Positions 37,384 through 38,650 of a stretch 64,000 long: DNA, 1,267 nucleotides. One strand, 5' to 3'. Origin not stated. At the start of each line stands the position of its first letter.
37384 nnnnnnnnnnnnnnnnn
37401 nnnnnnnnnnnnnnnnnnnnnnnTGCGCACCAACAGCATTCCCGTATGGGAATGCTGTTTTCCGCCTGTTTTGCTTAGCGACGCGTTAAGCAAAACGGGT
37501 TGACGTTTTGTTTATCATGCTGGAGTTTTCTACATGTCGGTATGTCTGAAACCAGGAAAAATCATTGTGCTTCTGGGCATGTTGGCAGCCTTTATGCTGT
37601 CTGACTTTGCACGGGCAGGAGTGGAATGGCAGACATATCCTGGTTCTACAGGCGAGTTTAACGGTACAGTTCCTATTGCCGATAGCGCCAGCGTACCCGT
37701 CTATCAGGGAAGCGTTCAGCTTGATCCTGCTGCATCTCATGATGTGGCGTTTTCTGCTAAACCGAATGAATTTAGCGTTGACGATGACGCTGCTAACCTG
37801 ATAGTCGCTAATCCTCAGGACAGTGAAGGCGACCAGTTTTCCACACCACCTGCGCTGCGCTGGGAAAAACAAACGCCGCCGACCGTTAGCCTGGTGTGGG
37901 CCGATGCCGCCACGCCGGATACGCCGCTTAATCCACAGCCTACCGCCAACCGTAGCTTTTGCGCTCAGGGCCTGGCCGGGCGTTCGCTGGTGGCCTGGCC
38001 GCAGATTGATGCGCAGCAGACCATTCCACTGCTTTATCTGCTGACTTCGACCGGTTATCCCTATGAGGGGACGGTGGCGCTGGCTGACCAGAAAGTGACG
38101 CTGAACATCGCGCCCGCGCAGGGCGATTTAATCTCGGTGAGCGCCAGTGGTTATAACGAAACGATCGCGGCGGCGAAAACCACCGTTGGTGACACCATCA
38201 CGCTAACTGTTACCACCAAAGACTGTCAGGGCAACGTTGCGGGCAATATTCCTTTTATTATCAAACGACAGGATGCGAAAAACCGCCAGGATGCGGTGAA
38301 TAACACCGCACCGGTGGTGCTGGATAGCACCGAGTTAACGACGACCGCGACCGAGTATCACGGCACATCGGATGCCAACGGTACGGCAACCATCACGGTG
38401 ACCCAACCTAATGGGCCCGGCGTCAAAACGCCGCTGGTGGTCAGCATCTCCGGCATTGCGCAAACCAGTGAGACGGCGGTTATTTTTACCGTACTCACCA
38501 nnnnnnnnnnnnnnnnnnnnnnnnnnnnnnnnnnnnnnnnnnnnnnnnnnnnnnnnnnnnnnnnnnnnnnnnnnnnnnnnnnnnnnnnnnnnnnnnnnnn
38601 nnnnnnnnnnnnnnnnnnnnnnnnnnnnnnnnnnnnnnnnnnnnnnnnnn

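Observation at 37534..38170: Rat-like proteins have signal peptides and a conserved N-terminal domain but no visible outer-membrane translocator, so export may depend on SinH/SinI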

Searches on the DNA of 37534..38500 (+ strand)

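Call 88: search_dna_similar(query=window:37534-38500:+, collection=ecoli_genomes, mode=near, max_rows=3)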
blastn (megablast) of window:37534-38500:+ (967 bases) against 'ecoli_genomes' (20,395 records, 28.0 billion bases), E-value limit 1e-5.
Records with a match: 752; places in all: 754; records where one place covers at least 80% of the query: 750.
Genomes with a match: 752 of 5426; with a place that covers at least 80% of the query: 750. Places per genome that has any: lowest 1, median 1, highest 2. On chromosomes: 754 places; on plasmids: 0.
Best place of each record, by identity: 90-95% 743; 80-90% 9.
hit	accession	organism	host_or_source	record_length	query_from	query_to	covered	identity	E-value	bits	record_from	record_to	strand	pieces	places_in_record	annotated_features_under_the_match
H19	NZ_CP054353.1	Escherichia coli strain SCU-172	Homo sapiens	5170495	1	967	100%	94.6%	0e+0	1498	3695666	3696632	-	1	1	adhesion domain-containing protein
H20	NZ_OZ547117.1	Escherichia coli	Homo sapiens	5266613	1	967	100%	94.6%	0e+0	1498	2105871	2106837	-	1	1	adhesion domain-containing protein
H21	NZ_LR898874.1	Escherichia coli strain MSB1_4I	Homo sapiens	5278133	1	967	100%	94.6%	0e+0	1498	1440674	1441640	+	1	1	adhesion domain-containing protein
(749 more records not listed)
